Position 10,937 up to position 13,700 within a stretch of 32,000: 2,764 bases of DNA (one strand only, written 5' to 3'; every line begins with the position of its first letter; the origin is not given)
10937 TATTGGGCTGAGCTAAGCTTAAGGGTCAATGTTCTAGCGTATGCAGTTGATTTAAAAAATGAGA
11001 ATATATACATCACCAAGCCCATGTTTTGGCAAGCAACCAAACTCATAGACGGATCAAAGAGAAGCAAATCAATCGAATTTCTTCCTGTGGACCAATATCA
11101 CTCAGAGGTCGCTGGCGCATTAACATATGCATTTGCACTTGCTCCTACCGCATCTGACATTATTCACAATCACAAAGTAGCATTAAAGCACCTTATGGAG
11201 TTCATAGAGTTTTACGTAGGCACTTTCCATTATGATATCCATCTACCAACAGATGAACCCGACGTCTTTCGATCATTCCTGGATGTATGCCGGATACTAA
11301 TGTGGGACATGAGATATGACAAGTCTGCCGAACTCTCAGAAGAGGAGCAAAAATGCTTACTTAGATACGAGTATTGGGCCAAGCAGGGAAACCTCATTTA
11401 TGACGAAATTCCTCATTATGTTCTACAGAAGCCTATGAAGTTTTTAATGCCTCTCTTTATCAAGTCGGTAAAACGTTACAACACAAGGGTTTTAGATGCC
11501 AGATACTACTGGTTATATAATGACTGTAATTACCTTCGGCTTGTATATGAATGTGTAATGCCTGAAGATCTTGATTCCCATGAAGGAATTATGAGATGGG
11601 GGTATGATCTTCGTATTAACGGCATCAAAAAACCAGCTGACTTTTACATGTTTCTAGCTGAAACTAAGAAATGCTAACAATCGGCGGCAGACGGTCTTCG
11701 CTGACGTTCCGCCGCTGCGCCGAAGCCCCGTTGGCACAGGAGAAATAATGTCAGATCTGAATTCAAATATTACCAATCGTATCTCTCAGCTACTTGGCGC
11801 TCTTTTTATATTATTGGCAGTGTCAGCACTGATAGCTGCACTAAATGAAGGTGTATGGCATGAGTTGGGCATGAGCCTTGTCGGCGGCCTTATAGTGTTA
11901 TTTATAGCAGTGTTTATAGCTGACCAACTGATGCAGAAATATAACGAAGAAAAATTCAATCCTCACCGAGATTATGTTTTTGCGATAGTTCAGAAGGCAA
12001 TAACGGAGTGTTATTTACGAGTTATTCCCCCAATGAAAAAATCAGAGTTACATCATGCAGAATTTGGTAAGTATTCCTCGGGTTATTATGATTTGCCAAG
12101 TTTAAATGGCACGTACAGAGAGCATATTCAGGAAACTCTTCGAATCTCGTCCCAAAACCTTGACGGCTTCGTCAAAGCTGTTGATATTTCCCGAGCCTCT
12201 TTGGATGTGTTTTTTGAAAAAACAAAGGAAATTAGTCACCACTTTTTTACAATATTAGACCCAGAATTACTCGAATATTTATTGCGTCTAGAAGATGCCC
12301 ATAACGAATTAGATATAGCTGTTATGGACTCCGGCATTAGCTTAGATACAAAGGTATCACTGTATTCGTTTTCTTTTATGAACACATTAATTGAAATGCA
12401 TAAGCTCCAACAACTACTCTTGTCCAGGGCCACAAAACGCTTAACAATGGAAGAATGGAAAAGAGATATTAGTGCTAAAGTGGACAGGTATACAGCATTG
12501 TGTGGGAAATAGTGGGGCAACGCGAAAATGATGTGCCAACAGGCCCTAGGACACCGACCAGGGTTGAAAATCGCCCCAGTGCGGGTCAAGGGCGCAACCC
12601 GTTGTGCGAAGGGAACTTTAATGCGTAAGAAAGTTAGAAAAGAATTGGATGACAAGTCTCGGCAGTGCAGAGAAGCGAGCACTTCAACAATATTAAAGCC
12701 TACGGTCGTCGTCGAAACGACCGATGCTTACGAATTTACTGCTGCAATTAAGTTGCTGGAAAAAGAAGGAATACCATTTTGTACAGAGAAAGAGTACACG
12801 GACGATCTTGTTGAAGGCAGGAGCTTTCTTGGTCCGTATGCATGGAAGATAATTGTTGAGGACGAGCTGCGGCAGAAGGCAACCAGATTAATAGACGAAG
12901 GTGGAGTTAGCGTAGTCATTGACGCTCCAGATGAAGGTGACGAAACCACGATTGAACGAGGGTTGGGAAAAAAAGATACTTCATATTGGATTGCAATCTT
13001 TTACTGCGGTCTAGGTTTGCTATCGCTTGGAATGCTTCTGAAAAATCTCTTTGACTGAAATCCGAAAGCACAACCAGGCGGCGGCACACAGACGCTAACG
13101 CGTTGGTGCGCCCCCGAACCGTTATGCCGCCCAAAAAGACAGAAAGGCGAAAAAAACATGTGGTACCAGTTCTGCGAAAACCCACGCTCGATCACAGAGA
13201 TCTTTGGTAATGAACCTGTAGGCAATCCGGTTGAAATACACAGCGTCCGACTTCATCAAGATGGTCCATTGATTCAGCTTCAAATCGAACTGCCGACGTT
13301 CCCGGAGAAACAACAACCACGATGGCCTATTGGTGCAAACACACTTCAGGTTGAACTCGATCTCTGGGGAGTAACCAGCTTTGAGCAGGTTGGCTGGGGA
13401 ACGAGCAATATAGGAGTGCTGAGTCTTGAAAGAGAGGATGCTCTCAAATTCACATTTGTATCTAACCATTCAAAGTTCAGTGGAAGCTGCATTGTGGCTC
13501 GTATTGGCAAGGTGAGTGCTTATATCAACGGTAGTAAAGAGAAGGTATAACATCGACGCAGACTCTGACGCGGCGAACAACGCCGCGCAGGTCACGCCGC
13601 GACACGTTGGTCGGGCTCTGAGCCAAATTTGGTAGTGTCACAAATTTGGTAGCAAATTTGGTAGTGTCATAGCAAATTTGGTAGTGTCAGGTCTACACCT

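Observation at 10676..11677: Stand-alone DUF4365 nuclease-like protein carried as a single-gene cassette: candidate compact defence or toxin module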

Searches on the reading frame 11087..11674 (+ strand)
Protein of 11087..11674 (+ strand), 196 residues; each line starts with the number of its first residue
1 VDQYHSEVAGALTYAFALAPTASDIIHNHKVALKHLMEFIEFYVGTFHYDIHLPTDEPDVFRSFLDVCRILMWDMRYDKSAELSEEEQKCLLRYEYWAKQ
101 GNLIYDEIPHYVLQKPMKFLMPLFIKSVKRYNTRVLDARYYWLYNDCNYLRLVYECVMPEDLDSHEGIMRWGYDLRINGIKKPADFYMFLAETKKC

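Call 56: predict_structure(alignment_id=A3)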
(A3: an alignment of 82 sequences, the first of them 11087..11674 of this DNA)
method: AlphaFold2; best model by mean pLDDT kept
length: 196 residues; sequences in the alignment: 82
mean_pLDDT: 94.5   pTM: 0.88
mean pLDDT of the five models: 94.5, 93.6, 93.3, 93.2, 93.1
residues with pLDDT >= 90: 172; 70-90: 21; 50-70: 3; < 50: 0
segments of 3 or more residues with pLDDT < 50: none
pLDDT, mean of each block of 10 residues (from residue 1): 86 93 98 98 97 96 98 91 95 96 82 97 97 98 98 95 96 94 91 95
secondary structure, 60 per line:
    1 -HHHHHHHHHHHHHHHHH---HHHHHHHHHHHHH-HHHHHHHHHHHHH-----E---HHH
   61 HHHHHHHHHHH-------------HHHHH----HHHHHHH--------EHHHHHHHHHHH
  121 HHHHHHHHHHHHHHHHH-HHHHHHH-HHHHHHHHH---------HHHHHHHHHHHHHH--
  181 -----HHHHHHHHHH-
elements in order: H2-18 H22-34 H36-48 H58-71 H85-89 H94-100 H110-137 H139-145 H147-155 H165-178 H186-195

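Call 58: fold_search(model_id=the predicted structure, library=pdb)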
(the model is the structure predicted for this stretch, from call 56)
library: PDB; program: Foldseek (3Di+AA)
matches with E <= 10: 96; with E <= 0.001: 0
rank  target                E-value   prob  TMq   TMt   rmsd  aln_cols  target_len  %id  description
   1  3mdm                  7.5e-01  0.08  0.16  0.09  16.5       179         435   12  Thioperamide complex of Cytochrome P450 46A1 (released 2010-07-28)
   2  3a4h                  1.1e+00  0.06  0.14  0.09  14.8       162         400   12  Structure of cytochrome P450 vdh from Pseudonocardia autotrophica (orthorhombic crystal form) (released 2010-07-14)
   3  6uw2_E                1.1e+00  0.05  0.15  0.10  15.8       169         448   15  Clotrimazole bound complex of Acanthamoeba castellanii CYP51 (released 2020-10-21)
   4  7x2q_A                1.1e+00  0.04  0.14  0.09  18.6       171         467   15  Salvia miltiorrhiza CYP76AH3 (released 2023-03-01)
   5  3mdr_B                1.4e+00  0.07  0.18  0.11  15.7       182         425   12  Tranylcypromine complex of Cytochrome P450 46A1 (released 2010-07-28)
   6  6uw2_B                1.6e+00  0.04  0.15  0.10  14.5       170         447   15  Clotrimazole bound complex of Acanthamoeba castellanii CYP51 (released 2020-10-21)
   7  5z9j_A                2.1e+00  0.04  0.16  0.09  15.5       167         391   10  Identification of the functions of unusual cytochrome p450-like monooxygenases involved in microbial secondary metabli (released 2019-02-06)
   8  8fbc_A                2.2e+00  0.04  0.16  0.10  14.4       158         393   11  Crystal structure of P450T2 (released 2023-05-10)
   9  5iki_A                2.3e+00  0.04  0.14  0.09  13.8       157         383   10  CYP106A2 WITH SUBSTRATE ABIETIC ACID (released 2016-05-25)
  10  7y98_A                2.3e+00  0.03  0.14  0.09  14.8       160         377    9  Crystal structure of CYP109B4 from Bacillus Sonorensis in complex with Testosterone (released 2023-05-03)
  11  6ux0_E                2.5e+00  0.04  0.17  0.11  15.5       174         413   16  Isavuconazole bound complex of Acanthamoeba castellanii CYP51 (released 2020-10-21)
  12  8gkh_P                2.6e+00  0.03  0.17  0.07  17.4       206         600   14  Structure of the Spizellomyces punctatus Fanzor (SpuFz) in complex with omega RNA and target DNA (released 2023-07-05)
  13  9lw0                  2.6e+00  0.03  0.14  0.09  14.7       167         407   16  Cytochrome P450PL2 from Parvibaculum lavamentivorans DS-1 (released 2026-01-21)
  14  4by5_B                3.0e+00  0.13  0.22  0.24   7.4        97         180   12  Crystal structure of Drosophila Frq2 (released 2014-08-13)
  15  7ae8_B                3.2e+00  0.09  0.23  0.28   9.4       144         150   13  Crystal structure of HEPN(R102A) toxin (released 2020-12-30)
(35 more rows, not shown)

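Call 61: fold_search(model_id=the predicted structure, library=viral)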
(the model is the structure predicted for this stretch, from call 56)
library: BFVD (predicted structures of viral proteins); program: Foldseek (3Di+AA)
matches with E <= 10: 78; with E <= 0.001: 0
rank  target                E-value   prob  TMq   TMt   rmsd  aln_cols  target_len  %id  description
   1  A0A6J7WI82            5.7e-01  0.18  0.23  0.13  16.5       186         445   12  Uncharacterized protein [uncultured Caudovirales phage]
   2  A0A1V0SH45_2          1.0e+00  0.10  0.21  0.07  18.9       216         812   12  Uncharacterized protein [Hokovirus HKV1]
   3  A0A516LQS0            1.2e+00  0.05  0.17  0.19  11.8       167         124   13  (no name in the UniProt tables at hand)
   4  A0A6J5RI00            2.0e+00  0.06  0.21  0.10  12.9       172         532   13  Uncharacterized protein [uncultured Caudovirales phage]
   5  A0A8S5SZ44            2.1e+00  0.05  0.19  0.09  18.3       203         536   11  Replication associated protein [Microviridae sp. ctZPT1]
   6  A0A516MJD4            2.1e+00  0.04  0.15  0.18  13.3       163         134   12  (no name in the UniProt tables at hand)
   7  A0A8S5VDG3            2.8e+00  0.16  0.31  0.39   9.5       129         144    8  Uncharacterized protein [Siphoviridae sp. ctGa111]
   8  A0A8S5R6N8            3.2e+00  0.03  0.15  0.16  20.9       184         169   11  Uncharacterized protein [virus sp. ctah610]
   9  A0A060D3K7            3.4e+00  0.04  0.17  0.18  15.5       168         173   16  Bov2.b3 [Bovine gammaherpesvirus 6]
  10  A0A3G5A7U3            3.6e+00  0.04  0.20  0.07  21.1       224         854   14  Uncharacterized protein [Hyperionvirus sp.]
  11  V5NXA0                3.8e+00  0.09  0.27  0.21   9.2       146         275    8  F-US11 protein [Chelonid alphaherpesvirus 5]
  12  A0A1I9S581            4.0e+00  0.02  0.16  0.05  25.3       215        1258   13  (no name in the UniProt tables at hand)
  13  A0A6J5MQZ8            4.2e+00  0.03  0.17  0.18  16.3       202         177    9  Chromosomal replication initiator, DnaA C-terminal [uncultured Caudovirales phage]
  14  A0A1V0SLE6            4.2e+00  0.02  0.14  0.06  17.6       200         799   14  Uncharacterized protein [Klosneuvirus KNV1]
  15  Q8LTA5                4.4e+00  0.07  0.24  0.28  16.9       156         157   12  Uncharacterized protein [Lactobacillus phage A2]
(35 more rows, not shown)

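Call 74: search_protein_representatives(protein=window:11087-11674:+)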
Query: 196 residues. Proteins with E-value up to 0.001 (for the whole library): 54; up to 1e-10: 23; up to 1e-30: 2. The best 54 are listed.
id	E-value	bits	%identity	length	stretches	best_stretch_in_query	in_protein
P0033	1.4e-35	139.3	39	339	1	11-178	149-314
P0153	3.1e-32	128.3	39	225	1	12-173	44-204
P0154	5.6e-27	111.2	37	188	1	9-179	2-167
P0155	1.1e-24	103.7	35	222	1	21-182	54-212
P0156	1.1e-23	100.4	31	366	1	6-182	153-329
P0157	1.7e-23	99.8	31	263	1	15-195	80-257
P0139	4.5e-22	95.2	30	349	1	15-193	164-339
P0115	2.8e-20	89.3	32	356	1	9-175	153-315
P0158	7.2e-20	88.0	33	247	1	12-172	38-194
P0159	3.2e-18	82.6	27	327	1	10-173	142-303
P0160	3.8e-16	75.8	32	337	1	11-174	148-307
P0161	4.5e-16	75.5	31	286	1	10-163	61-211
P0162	1.2e-15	74.2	29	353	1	9-192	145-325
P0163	7.1e-15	71.6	34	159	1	57-195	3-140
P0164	8.5e-15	71.4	34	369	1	11-164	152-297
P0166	8.8e-14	68.1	29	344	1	7-164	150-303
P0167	1.7e-13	67.1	34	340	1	2-185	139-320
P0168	4.1e-13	65.9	25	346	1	7-175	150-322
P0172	1.6e-10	57.4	26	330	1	5-163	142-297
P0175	3.7e-10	56.3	29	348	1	15-172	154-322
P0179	2.7e-09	53.4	31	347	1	23-163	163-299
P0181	1.1e-08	51.4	25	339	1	19-165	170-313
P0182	1.5e-08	51.0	28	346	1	26-193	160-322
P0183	1.5e-08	51.0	29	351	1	21-173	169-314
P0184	4.3e-08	49.5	26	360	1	18-145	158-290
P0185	6.2e-08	49.0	30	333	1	17-169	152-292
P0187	2.1e-07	47.3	26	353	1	14-175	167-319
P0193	2.7e-06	43.6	25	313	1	14-175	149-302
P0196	4.9e-05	39.5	23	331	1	5-155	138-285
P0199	2.1e-04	37.5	23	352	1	24-177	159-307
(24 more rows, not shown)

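Call 75: list_cluster_members(proteins=[P0156, P0159, P0162, P0164, P0168, P0172, P0181, P0196, P0199, P0193])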
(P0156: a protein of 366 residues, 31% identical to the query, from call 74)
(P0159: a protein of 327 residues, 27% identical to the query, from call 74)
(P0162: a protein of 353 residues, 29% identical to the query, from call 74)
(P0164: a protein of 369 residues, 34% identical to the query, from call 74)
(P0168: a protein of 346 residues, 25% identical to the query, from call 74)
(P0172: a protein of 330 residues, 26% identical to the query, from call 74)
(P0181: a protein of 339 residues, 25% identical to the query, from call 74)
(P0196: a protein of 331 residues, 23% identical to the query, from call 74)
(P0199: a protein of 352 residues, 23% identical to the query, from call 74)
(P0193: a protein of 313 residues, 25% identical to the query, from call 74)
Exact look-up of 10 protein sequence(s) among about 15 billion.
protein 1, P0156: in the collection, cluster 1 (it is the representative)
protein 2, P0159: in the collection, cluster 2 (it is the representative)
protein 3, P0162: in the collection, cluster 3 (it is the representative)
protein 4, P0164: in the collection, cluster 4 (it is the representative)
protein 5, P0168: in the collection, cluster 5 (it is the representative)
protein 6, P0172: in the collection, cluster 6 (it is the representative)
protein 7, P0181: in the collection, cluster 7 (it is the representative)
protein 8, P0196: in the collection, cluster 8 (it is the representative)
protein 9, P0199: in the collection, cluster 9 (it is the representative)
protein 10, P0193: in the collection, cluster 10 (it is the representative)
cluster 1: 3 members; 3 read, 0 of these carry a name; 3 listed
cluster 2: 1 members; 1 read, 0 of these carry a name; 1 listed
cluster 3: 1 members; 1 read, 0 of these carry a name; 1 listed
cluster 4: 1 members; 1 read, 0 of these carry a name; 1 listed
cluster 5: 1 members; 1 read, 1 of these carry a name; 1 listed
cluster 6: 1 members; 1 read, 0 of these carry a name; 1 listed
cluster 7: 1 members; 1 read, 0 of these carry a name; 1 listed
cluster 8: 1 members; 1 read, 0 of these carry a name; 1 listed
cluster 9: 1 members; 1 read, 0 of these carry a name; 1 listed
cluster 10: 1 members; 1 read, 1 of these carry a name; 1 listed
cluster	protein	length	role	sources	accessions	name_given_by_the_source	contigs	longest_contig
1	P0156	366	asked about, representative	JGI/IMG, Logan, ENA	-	-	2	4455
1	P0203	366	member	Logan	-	-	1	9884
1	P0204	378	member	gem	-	-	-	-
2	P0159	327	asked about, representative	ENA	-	-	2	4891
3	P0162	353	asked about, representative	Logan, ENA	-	-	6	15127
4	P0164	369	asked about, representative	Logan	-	-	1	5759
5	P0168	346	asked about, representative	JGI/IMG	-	hypothetical protein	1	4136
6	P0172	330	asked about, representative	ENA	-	-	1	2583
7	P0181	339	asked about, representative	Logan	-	-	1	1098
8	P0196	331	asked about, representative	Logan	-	-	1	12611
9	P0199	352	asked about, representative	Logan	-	-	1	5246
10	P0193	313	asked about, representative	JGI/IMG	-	hypothetical protein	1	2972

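Call 76: search_protein_families(library=pfam, proteins=[P0156, P0159, P0162, P0164, P0168, P0172, P0181, P0196, P0199, P0193], max_evalue=0.01)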
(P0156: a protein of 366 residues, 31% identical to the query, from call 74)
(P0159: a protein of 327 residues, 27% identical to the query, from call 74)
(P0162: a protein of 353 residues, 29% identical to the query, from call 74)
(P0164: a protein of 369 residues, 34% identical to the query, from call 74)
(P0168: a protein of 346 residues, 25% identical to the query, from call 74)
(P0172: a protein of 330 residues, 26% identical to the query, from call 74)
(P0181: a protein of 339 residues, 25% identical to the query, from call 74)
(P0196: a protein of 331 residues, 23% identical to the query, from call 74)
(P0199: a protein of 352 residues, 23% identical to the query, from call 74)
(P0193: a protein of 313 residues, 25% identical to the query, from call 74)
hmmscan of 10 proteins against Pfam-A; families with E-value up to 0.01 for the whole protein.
P0156 (366 aa): 2 families
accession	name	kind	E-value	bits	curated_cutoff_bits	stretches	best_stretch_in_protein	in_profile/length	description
PF14280.11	DUF4365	-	3.4e-14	53.5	24.3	1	13-134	1-120/139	Domain of unknown function (DUF4365)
PF14521.12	Aspzincin_M35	-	0.00071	20.5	30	1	49-131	8-90/142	Lysine-specific metallo-endopeptidase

P0159 (327 aa): 1 family
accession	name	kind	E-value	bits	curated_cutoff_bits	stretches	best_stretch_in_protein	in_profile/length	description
PF14280.11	DUF4365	-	3.3e-15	56.8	24.3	1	16-136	4-123/139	Domain of unknown function (DUF4365)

P0162 (353 aa): 1 family
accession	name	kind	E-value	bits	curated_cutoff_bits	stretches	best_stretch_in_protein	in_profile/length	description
PF14280.11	DUF4365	-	9.2e-15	55.4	24.3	1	14-135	2-122/139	Domain of unknown function (DUF4365)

P0164 (369 aa): 1 family
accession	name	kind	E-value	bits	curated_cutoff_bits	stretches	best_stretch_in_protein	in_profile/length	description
PF14280.11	DUF4365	-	3.4e-16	60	24.3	1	15-133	3-120/139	Domain of unknown function (DUF4365)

P0168 (346 aa): 1 family
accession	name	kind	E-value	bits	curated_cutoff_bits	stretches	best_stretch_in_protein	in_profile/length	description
PF14280.11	DUF4365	-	1.8e-16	60.9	24.3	1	16-136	3-120/139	Domain of unknown function (DUF4365)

P0172 (330 aa): 1 family
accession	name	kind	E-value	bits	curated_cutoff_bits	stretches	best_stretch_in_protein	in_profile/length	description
PF14280.11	DUF4365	-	2.3e-18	67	24.3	1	13-146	1-132/139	Domain of unknown function (DUF4365)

P0181 (339 aa): 1 family
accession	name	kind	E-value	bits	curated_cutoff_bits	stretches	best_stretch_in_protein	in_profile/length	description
PF14280.11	DUF4365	-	2e-16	60.7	24.3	1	16-144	4-131/139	Domain of unknown function (DUF4365)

P0196 (331 aa): 1 family
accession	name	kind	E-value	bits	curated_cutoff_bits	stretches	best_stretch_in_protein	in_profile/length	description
PF14280.11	DUF4365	-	1.7e-13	51.3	24.3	1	30-135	17-124/139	Domain of unknown function (DUF4365)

P0199 (352 aa): 1 family
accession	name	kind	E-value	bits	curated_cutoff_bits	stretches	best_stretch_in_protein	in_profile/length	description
PF14280.11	DUF4365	-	5.3e-16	59.4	24.3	1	15-142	3-128/139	Domain of unknown function (DUF4365)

P0193 (313 aa): 1 family
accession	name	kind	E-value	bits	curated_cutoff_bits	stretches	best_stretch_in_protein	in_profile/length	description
PF14280.11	DUF4365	-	1.7e-15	57.7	24.3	1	16-117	4-106/139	Domain of unknown function (DUF4365)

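Call 77: list_cluster_members(proteins=[P0160, P0166, P0167, P0175, P0179, P0182, P0183, P0184, P0185, P0187])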
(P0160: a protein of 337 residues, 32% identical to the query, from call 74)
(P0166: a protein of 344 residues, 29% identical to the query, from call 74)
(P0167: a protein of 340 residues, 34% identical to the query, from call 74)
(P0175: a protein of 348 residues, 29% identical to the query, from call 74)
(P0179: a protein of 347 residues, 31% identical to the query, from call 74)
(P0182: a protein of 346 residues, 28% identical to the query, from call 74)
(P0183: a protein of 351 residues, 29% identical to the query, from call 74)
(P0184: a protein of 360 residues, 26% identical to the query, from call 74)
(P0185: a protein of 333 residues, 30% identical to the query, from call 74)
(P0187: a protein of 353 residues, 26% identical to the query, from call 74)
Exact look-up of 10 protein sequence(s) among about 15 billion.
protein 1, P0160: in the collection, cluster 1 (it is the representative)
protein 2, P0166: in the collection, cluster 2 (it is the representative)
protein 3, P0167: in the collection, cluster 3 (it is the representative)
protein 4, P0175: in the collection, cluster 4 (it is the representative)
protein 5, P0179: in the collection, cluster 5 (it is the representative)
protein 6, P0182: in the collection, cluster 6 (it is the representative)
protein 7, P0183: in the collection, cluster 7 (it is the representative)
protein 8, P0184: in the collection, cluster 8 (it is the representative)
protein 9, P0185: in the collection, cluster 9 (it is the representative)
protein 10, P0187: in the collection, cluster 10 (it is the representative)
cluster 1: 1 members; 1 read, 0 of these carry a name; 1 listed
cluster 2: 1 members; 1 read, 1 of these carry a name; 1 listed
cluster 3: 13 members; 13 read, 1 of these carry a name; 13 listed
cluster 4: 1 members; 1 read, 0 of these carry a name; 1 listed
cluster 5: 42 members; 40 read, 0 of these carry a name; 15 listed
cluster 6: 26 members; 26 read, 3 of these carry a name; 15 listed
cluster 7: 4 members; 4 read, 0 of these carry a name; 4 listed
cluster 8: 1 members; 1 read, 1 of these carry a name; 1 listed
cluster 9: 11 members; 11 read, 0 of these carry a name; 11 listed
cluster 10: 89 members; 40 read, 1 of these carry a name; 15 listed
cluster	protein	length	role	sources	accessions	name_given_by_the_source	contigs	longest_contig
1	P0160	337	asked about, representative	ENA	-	-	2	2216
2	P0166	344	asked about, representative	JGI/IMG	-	hypothetical protein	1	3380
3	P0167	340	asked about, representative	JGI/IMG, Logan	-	predicted transcriptional regulator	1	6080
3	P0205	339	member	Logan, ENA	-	-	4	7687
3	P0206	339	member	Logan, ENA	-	-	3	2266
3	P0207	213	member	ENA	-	-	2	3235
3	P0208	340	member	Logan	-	-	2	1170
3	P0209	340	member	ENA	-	-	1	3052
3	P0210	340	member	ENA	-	-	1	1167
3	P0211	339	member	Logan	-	-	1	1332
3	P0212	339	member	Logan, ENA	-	-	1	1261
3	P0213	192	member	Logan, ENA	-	-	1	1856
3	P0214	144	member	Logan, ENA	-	-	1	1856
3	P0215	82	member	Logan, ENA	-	-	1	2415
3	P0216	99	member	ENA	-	-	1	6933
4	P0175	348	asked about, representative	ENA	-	-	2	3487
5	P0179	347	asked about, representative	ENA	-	-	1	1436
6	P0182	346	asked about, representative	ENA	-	-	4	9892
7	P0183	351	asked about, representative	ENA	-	-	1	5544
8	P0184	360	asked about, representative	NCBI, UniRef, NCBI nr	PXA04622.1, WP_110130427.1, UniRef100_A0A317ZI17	hypothetical protein DDZ13_05465 [Coraliomargarita sinensis] | DUF4365 domain-containing protein n=1 Tax=Coraliomargarita sinensis TaxID=2174842 ... | DUF4365 domain-containing protein [Coraliomargarita sinensis]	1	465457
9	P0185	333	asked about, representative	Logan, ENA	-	-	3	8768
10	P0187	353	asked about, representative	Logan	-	-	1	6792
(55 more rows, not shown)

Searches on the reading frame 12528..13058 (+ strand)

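Call 8: search_protein_families(library=pfam, proteins=[window:12528-13058:+], max_evalue=0.01)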
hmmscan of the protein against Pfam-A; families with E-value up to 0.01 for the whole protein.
window:12528-13058:+ (176 aa): 1 family
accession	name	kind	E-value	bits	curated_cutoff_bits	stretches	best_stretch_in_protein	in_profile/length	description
PF09413.15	DUF2007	-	0.0006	20.4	25.7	1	61-124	4-64/66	Putative prokaryotic signal transducing protein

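Call 89: search_protein_families(library=padloc, proteins=[window:12621-13055:+], max_evalue=0.01)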
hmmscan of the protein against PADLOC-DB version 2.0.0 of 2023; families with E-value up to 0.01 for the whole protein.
window:12621-13055:+ (145 aa): 0 families

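Call 90: search_protein_families(library=phrogs, proteins=[window:12621-13055:+], max_evalue=0.01)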
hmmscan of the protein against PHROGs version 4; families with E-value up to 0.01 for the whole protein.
window:12621-13055:+ (145 aa): 0 families

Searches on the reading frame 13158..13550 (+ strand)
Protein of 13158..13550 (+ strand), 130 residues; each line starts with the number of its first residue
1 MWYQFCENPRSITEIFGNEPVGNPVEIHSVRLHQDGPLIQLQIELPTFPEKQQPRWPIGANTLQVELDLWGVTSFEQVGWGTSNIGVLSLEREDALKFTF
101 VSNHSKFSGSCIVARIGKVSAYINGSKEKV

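Call 8: search_protein_families(library=pfam, proteins=[window:13158-13550:+], max_evalue=0.01)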
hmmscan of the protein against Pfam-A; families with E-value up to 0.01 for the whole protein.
window:13158-13550:+ (130 aa): 1 family
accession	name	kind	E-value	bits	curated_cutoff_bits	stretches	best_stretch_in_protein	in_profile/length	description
PF15594.11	Imm50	-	6.4e-15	55.7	27.1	1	8-116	1-110/118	Immunity protein 50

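Call 89: search_protein_families(library=padloc, proteins=[window:13158-13547:+], max_evalue=0.01)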
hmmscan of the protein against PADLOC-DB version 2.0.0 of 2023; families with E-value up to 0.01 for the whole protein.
window:13158-13547:+ (130 aa): 0 families
